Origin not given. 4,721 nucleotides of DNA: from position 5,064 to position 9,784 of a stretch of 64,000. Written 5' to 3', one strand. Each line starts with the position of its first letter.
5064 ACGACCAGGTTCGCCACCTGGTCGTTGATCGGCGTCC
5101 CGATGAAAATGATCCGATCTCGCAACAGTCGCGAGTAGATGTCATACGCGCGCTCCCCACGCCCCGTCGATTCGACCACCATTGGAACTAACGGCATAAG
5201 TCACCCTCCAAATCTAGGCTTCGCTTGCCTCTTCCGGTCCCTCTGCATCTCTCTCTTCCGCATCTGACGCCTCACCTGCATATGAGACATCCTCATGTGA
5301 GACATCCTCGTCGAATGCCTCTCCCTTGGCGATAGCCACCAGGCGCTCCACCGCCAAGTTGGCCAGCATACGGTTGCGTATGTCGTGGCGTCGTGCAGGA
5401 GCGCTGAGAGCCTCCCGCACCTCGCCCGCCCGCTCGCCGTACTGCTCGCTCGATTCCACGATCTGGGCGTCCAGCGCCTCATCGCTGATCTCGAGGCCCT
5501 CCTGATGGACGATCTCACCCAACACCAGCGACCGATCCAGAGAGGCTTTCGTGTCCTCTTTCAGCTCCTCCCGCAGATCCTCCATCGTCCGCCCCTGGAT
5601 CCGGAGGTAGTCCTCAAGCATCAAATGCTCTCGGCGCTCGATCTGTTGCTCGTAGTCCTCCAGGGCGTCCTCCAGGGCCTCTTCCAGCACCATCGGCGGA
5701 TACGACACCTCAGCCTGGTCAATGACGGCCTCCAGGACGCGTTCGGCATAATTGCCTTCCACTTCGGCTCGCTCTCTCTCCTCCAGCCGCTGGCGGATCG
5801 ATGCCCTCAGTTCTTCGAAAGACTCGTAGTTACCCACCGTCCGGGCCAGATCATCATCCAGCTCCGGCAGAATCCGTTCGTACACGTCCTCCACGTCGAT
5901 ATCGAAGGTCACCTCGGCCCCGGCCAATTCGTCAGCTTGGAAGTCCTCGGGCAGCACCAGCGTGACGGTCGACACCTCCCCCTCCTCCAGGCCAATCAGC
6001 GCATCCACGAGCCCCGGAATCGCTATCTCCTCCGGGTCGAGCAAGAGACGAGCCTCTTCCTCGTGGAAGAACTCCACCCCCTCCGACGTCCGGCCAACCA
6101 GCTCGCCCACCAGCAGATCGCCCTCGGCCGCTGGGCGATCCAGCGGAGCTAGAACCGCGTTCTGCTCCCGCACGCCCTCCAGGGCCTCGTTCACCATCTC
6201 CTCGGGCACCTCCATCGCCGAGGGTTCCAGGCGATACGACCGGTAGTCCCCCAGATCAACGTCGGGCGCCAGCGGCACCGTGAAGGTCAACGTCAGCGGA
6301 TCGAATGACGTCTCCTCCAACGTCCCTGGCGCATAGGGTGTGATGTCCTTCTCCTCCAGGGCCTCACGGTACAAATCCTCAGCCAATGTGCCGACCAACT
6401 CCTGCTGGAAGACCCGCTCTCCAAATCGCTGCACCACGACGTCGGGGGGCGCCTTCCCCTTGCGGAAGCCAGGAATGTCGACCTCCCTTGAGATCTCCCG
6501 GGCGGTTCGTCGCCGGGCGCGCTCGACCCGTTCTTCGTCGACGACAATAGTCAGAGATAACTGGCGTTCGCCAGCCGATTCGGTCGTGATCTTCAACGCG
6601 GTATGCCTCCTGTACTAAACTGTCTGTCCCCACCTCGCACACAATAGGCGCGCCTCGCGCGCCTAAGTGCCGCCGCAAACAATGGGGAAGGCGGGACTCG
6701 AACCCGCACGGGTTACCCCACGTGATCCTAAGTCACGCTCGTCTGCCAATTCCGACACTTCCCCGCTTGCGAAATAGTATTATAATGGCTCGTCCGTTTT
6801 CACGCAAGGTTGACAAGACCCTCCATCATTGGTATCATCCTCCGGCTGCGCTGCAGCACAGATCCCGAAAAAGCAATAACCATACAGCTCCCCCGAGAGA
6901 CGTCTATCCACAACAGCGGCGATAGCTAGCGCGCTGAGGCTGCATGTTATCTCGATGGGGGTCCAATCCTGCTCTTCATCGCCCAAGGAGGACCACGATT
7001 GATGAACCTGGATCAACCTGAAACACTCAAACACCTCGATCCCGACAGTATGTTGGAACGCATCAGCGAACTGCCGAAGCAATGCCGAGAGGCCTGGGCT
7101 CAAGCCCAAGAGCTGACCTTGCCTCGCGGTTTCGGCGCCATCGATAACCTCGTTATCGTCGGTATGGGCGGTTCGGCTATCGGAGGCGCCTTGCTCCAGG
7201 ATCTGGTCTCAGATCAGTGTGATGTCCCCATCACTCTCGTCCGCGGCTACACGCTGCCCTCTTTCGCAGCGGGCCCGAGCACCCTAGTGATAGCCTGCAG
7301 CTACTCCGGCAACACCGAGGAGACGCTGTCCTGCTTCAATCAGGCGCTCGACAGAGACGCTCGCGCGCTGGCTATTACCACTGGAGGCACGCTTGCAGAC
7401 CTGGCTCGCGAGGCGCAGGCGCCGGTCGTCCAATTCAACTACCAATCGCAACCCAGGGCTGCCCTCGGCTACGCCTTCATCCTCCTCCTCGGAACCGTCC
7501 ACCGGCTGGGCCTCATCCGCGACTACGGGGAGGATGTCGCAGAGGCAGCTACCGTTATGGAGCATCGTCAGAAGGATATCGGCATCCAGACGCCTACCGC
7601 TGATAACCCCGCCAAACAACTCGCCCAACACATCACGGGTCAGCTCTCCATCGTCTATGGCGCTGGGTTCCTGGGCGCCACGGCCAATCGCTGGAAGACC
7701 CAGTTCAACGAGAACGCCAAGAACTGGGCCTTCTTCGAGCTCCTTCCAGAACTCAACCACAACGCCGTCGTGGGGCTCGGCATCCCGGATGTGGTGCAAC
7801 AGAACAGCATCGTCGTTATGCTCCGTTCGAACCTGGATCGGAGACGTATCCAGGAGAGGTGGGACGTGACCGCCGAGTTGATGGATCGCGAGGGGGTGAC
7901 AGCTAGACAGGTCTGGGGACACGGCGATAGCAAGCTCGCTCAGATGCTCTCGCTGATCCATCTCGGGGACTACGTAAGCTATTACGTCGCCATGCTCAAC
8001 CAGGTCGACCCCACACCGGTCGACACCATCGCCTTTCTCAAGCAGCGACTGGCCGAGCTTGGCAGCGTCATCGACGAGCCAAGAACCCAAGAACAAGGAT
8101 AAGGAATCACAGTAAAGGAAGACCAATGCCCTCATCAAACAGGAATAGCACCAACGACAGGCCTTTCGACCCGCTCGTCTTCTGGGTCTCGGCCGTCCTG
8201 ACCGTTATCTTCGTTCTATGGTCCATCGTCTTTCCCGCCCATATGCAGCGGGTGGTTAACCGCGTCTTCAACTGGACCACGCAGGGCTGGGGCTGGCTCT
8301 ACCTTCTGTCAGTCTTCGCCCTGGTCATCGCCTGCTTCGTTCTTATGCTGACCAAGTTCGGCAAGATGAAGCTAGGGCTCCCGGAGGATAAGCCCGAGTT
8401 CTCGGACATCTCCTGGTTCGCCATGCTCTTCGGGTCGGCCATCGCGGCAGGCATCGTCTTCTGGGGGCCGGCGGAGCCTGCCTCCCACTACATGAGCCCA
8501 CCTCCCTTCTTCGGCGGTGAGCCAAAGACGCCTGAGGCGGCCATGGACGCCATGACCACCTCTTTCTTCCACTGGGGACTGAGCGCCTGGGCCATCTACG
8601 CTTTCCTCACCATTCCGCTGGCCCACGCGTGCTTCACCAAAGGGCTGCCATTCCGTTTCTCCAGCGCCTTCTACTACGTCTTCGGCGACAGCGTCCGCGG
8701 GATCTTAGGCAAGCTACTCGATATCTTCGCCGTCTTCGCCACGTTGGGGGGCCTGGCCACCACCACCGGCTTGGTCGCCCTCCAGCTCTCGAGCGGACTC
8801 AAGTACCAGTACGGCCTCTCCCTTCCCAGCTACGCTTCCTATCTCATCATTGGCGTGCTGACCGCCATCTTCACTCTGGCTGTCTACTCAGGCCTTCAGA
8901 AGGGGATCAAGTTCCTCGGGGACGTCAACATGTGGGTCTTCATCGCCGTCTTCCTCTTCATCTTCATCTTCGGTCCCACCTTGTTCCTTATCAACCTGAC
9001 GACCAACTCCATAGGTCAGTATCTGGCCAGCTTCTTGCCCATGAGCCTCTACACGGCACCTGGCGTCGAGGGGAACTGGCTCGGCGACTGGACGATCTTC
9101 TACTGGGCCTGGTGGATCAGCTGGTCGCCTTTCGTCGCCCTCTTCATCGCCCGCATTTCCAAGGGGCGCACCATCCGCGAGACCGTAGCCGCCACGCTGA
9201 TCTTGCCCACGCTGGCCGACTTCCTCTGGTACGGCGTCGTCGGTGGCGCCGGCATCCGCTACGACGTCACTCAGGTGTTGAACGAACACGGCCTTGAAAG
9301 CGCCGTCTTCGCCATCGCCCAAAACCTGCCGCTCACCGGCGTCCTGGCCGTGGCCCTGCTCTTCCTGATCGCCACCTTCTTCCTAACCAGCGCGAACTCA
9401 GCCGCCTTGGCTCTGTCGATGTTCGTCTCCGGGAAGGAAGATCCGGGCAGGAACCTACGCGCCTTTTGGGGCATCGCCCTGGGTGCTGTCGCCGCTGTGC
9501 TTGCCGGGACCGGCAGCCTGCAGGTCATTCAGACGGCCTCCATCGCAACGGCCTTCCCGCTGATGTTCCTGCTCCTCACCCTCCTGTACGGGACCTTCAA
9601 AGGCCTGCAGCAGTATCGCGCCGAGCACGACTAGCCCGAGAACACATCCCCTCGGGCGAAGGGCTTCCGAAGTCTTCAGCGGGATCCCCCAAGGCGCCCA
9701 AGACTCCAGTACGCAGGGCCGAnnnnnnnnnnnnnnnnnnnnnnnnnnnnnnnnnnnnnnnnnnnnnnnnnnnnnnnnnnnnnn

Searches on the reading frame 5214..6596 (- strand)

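Call 31: search_protein_families(library=pfam, proteins=[window:5214-6596:-], max_evalue=0.001)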
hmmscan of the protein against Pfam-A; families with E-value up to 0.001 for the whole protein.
window:5214-6596:- (460 aa): 2 families
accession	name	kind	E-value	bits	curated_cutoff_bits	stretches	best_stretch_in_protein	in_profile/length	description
PF05697.18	Trigger_N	-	5e-31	108.4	22.2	1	1-140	1-142/144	Bacterial trigger factor protein (TF)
PF05698.19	Trigger_C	-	2.2e-23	83.5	22.7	1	260-420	2-161/162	Bacterial trigger factor protein (TF) C-terminus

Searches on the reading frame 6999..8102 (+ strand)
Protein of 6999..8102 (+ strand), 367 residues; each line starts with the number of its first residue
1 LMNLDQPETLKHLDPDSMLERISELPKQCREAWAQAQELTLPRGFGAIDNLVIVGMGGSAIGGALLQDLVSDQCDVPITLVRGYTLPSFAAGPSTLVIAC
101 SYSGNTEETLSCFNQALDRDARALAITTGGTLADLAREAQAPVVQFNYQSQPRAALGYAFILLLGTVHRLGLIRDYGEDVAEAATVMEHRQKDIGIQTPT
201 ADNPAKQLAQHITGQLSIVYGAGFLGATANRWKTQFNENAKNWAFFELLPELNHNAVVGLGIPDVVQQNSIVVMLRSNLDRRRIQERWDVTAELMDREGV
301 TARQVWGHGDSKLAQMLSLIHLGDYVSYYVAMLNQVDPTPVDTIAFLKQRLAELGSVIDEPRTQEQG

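Call 3: search_protein_families(library=pfam, proteins=[window:6999-8102:+], max_evalue=0.01)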
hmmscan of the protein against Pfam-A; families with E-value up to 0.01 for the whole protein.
window:6999-8102:+ (367 aa): 2 families
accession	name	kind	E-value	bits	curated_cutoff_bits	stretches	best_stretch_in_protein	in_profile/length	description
PF10432.14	bact-PGI_C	-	1.9e-48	164.7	24.5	1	202-351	2-151/151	Bacterial phospho-glucose isomerase C-terminal SIS domain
PF01380.27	SIS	-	4.8e-06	26.9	25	1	92-137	52-96/131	SIS domain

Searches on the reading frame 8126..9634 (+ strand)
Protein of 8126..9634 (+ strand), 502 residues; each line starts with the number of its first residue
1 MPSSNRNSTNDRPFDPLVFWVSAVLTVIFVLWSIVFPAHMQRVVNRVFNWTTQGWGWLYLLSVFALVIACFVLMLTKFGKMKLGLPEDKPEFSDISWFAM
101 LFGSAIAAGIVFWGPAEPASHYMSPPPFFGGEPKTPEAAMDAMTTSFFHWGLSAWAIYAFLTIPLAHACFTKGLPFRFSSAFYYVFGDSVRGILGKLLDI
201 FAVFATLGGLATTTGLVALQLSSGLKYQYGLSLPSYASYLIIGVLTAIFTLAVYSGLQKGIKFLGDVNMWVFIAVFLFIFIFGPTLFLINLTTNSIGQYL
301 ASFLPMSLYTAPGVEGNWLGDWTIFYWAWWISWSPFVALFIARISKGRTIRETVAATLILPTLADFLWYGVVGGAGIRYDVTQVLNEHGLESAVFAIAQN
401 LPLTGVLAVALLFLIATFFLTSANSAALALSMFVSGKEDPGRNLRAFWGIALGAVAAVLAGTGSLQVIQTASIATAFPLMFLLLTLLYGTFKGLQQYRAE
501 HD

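Call 3: search_protein_families(library=pfam, proteins=[window:8126-9634:+], max_evalue=0.01)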
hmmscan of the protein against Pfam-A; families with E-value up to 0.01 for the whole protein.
window:8126-9634:+ (502 aa): 1 family
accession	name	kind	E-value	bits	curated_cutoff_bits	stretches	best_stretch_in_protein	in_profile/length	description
PF02028.23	BCCT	-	6.3e-165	549.7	27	1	18-496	1-484/485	BCCT, betaine/carnitine/choline family transporter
